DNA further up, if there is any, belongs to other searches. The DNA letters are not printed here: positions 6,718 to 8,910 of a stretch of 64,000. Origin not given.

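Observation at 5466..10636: gcvPA and gcvPB separated by a lower-GC YejM/PbgA-like sulfatase-family membrane protein gene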

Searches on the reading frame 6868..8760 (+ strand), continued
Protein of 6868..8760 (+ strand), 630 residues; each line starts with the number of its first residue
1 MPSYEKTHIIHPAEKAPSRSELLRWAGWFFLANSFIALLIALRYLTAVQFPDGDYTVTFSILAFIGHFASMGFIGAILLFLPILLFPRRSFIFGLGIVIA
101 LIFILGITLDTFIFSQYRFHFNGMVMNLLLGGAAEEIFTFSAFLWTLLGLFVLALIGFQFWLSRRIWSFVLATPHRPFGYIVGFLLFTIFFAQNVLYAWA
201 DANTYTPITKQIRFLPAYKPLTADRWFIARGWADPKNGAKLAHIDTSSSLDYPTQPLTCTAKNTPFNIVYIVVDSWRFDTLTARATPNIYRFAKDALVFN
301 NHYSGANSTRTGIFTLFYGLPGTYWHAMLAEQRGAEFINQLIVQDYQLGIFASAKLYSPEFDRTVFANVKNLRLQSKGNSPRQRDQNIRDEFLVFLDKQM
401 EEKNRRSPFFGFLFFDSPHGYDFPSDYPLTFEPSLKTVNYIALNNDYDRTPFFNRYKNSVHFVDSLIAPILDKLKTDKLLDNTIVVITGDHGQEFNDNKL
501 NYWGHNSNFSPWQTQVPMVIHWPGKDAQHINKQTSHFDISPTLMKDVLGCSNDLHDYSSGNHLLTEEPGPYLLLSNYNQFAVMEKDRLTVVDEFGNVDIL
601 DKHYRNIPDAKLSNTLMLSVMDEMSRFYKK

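Call 17: search_solved_structures(query=window:6868-8757:+, show_alignments=2, max_evalue=0.00001)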
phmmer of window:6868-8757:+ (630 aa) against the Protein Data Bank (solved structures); distinct sequences matched with E-value up to 0.00001: 26.
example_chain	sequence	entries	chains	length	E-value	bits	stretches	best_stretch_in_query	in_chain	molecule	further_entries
6xlp_A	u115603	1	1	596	1.1e-59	205.5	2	17-405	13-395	LPS binding protein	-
5i5h_A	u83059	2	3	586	1.5e-59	205.1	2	18-405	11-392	Inner membrane protein YejM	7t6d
6v8q_A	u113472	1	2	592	3.1e-59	204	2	18-405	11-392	Inner membrane protein YejM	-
5i5d_A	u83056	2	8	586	4.2e-59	203.6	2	18-405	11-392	Inner membrane protein YejM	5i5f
6vat_A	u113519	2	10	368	3.8e-36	127.8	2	445-628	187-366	Periplasmic domain of the cardiolipin transporter protein YejM/PbgA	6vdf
6vc7_A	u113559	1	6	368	4.6e-36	127.5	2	445-628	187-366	Periplasmic domain of the cardiolipin transporter protein YejM/PbgA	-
4uph_A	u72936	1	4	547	4.2e-08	35.1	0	456-555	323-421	SULFATASE (SULFURIC ESTER HYDROLASE) PROTEIN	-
9hh2_A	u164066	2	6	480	6e-08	34.6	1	404-543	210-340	Sulfatase, family S1-19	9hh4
9hh3_A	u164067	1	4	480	6.1e-08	34.6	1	404-543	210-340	Sulfatase, family S1-19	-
4upk_A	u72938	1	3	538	1.2e-07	33.6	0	462-546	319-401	PHOSPHONATE MONOESTER HYDROLASE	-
9bes_B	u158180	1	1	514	2.4e-07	32.6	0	404-562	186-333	S1_8A Sulfatase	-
2w8d_A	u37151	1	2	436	2.5e-07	32.5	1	454-568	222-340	PROCESSED GLYCEROL PHOSPHATE LIPOTEICHOIC ACID SYNTHASE 2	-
9bb9_A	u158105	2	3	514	2.6e-07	32.5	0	404-562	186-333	S1_8A sulfatase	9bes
7oz8_AAA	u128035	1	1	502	1.3e-06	30.1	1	432-529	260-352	Choline-sulfatase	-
6fny_A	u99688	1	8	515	1.8e-06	29.7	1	456-552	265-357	Choline-sulfatase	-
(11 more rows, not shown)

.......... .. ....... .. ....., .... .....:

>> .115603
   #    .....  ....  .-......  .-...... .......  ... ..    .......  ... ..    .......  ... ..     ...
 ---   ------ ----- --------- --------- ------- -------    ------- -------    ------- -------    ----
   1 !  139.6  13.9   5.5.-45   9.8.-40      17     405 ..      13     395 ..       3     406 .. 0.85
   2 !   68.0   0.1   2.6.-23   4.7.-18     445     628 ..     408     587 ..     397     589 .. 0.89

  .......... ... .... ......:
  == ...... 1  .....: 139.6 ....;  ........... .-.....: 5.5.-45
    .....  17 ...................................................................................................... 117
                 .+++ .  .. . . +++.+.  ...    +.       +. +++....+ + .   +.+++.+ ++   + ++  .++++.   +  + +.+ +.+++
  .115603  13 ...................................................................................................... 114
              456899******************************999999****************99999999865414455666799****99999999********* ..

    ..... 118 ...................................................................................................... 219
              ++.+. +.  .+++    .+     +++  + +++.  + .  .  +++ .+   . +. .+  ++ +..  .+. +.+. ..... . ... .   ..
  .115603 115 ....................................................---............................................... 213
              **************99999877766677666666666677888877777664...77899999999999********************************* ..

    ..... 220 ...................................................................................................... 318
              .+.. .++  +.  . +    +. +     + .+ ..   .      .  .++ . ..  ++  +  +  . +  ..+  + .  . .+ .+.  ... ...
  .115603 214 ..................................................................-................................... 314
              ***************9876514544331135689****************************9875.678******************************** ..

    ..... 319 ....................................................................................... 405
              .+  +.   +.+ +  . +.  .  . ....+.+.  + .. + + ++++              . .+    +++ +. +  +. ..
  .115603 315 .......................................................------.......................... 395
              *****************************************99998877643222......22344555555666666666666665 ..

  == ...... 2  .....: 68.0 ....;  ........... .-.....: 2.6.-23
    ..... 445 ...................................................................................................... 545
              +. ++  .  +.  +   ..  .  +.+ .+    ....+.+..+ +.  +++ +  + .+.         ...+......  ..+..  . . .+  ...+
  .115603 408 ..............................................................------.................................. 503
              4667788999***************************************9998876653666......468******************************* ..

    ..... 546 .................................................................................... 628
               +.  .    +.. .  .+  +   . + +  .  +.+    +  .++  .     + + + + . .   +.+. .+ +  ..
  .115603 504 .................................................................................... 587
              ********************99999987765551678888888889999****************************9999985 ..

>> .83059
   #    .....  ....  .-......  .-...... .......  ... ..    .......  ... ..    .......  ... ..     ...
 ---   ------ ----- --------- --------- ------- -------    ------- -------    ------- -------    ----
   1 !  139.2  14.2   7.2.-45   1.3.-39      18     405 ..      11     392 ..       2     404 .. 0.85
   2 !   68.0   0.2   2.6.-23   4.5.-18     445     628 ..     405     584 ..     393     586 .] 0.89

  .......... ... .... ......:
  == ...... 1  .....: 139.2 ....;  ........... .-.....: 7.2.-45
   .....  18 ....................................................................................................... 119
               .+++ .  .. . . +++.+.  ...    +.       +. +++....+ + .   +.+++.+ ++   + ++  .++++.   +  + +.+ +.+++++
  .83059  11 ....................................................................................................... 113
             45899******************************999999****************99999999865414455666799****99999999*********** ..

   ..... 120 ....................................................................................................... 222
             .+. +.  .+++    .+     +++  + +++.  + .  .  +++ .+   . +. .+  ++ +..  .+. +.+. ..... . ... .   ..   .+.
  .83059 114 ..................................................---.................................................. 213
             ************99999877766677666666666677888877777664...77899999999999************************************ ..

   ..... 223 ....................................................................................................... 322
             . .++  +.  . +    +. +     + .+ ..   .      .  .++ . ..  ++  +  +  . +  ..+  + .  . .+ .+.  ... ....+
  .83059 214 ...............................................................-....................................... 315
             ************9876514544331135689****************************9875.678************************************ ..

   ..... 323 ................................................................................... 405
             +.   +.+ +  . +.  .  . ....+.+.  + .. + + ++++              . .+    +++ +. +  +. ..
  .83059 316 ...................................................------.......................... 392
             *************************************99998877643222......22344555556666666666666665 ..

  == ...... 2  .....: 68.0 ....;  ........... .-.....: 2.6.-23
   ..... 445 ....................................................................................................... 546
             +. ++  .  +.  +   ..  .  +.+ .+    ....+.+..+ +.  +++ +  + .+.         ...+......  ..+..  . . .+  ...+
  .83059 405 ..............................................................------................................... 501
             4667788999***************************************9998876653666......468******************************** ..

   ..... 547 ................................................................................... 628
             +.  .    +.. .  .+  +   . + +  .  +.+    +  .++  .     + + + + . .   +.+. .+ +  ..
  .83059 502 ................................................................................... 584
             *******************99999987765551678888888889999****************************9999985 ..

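Call 23: search_protein_families(library=pfam, proteins=[L009:6664-7833:+, L009:9867-10925:+, L009:10796-11965:+, L009:4477-5736:+, L010:1936-3330:+, L010:5321-6379:+, L010:6376-7419:+, L014:4685-5281:+, L071:2155-3063:+, L014:9346-10311:+], max_evalue=0.01)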
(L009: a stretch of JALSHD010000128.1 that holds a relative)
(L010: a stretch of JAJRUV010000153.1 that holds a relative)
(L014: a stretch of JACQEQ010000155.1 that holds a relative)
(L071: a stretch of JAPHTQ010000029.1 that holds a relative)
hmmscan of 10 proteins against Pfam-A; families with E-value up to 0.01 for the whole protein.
L009:6664-7833:+ (389 aa): 1 family
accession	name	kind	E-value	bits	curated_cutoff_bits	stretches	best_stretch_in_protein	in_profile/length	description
PF01075.23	Glyco_transf_9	-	4.2e-42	144.6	22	1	104-333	3-228/247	Glycosyltransferase family 9 (heptosyltransferase)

L009:9867-10925:+ (352 aa): 2 families
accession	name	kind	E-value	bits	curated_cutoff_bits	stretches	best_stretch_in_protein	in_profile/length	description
PF04464.20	Glyphos_transf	-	6.2e-14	52.2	22.1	1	133-341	151-366/367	CDP-Glycerol:Poly(glycerophosphate) glycerophosphotransferase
PF02350.25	Epimerase_2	-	6.7e-05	22.3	30.6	1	122-338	125-344/347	UDP-N-acetylglucosamine 2-epimerase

L009:10796-11965:+ (389 aa): 3 families
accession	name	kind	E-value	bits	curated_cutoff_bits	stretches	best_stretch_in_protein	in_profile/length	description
PF04464.20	Glyphos_transf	-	6.2e-15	55.5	22.1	1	154-353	143-362/367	CDP-Glycerol:Poly(glycerophosphate) glycerophosphotransferase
PF02350.25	Epimerase_2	-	1.5e-07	31.1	30.6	1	217-355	201-345/347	UDP-N-acetylglucosamine 2-epimerase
PF13692.12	Glyco_trans_1_4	-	0.0072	17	27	0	200-300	1-109/142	Glycosyl transferases group 1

L009:4477-5736:+ (419 aa): 1 family
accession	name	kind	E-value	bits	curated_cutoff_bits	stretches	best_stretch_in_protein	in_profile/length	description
PF04413.22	Glycos_transf_N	-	5e-56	189.5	23.9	1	41-215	4-178/179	3-Deoxy-D-manno-octulosonic-acid transferase (kdotransferase)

L010:1936-3330:+ (464 aa): 1 family
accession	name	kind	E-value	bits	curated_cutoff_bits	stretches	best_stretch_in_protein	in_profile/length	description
PF01075.23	Glyco_transf_9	-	4.3e-42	144.6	22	1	184-407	3-222/247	Glycosyltransferase family 9 (heptosyltransferase)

L010:5321-6379:+ (352 aa): 2 families
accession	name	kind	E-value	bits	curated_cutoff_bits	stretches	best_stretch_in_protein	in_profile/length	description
PF04464.20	Glyphos_transf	-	6.7e-12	45.5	22.1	1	133-341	151-366/367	CDP-Glycerol:Poly(glycerophosphate) glycerophosphotransferase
PF02350.25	Epimerase_2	-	0.00015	21.2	30.6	1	143-269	148-283/347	UDP-N-acetylglucosamine 2-epimerase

L010:6376-7419:+ (347 aa): 4 families
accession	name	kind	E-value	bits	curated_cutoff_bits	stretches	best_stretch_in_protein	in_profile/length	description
PF04464.20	Glyphos_transf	-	1.5e-15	57.4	22.1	1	109-255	141-292/367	CDP-Glycerol:Poly(glycerophosphate) glycerophosphotransferase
PF02350.25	Epimerase_2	-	1.9e-08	34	30.6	1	174-313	201-345/347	UDP-N-acetylglucosamine 2-epimerase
PF13692.12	Glyco_trans_1_4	-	1.4e-05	25.8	27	1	157-272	1-128/142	Glycosyl transferases group 1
PF02684.21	LpxB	-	0.0016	17.9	22.6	1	172-255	202-287/374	Lipid-A-disaccharide synthetase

L014:4685-5281:+ (198 aa): 2 families
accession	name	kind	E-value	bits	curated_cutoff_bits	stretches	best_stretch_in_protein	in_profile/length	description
PF08534.16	Redoxin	-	1e-24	87.4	26.6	1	52-194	2-148/148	Redoxin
PF00578.27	AhpC-TSA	-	5.9e-12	46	26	1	53-177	2-123/124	AhpC/TSA family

L071:2155-3063:+ (302 aa): 1 family
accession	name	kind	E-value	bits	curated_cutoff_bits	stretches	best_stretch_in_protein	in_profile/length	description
PF04055.27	Radical_SAM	-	9.1e-16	58.9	29.5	1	76-241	3-166/166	Radical SAM superfamily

L014:9346-10311:+ (321 aa): 1 family
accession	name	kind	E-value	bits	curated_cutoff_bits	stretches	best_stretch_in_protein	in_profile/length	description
PF00294.29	PfkB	-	3e-40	138.9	25.8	1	46-301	25-297/302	pfkB family carbohydrate kinase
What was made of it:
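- Closest known: LtaS / OpgB. Same: TagF-like glycerophosphotransferase genes flank X in L009/L010 (call 23).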
